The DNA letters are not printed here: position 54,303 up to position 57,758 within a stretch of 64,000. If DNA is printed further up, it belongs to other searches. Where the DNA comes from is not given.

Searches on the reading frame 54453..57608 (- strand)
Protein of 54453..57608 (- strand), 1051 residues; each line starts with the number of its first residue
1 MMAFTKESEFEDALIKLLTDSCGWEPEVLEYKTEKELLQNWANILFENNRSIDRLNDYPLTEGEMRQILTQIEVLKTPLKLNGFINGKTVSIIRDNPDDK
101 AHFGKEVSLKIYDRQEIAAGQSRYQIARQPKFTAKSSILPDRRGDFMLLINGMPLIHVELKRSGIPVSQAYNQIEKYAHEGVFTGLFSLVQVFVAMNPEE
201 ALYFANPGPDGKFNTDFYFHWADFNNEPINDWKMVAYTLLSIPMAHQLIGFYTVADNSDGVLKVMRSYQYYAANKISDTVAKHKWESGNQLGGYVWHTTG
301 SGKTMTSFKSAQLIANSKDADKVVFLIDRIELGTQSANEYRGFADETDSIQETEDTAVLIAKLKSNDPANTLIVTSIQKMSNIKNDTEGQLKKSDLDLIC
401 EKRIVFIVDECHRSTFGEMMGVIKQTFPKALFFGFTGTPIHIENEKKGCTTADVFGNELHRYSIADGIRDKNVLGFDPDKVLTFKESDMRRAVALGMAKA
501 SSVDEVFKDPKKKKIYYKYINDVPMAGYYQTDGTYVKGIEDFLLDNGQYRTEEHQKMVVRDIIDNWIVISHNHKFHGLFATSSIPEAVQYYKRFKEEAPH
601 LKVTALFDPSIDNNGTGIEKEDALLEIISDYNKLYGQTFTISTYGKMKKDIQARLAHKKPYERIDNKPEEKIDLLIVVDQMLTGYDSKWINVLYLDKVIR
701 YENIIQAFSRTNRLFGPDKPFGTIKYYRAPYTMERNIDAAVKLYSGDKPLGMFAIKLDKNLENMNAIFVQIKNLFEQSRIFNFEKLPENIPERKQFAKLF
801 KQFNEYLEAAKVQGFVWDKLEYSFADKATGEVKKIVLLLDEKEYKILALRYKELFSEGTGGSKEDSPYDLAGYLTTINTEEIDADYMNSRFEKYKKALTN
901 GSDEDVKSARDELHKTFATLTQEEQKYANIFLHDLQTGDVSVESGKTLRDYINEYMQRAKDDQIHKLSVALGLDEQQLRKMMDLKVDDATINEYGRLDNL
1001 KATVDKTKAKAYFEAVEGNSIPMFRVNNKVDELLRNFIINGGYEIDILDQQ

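Call 27: search_protein_families(library=pfam, proteins=[window:54453-57608:-], max_evalue=0.001)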
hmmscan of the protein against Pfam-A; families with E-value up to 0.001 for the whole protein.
window:54453-57608:- (1051 aa): 6 families
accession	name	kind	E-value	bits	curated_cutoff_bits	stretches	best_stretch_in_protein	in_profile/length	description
PF18766.7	SWI2_SNF2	-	3.6e-50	171.1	26.7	1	268-475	1-187/221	SWI2/SNF2 ATPase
PF22679.2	T1R_D3-like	-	3.1e-45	154.8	27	1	574-728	2-157/158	Type I restriction enzyme subunit R domain 3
PF12008.13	EcoR124_C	-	2.2e-31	109.9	23.1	1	756-1037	5-260/260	Type I restriction and modification enzyme - subunit R C terminal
PF04851.21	ResIII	-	7.9e-31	107.6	22.5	1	264-440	3-163/164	Type III restriction enzyme, res subunit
PF04313.20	HSDR_N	-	9.5e-20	71.7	25.1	1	6-210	3-196/198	Type I restriction enzyme R protein N terminus (HSDR_N)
PF00270.35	DEAD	-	2.1e-05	24.8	26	1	298-419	22-134/167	DEAD/DEAH box helicase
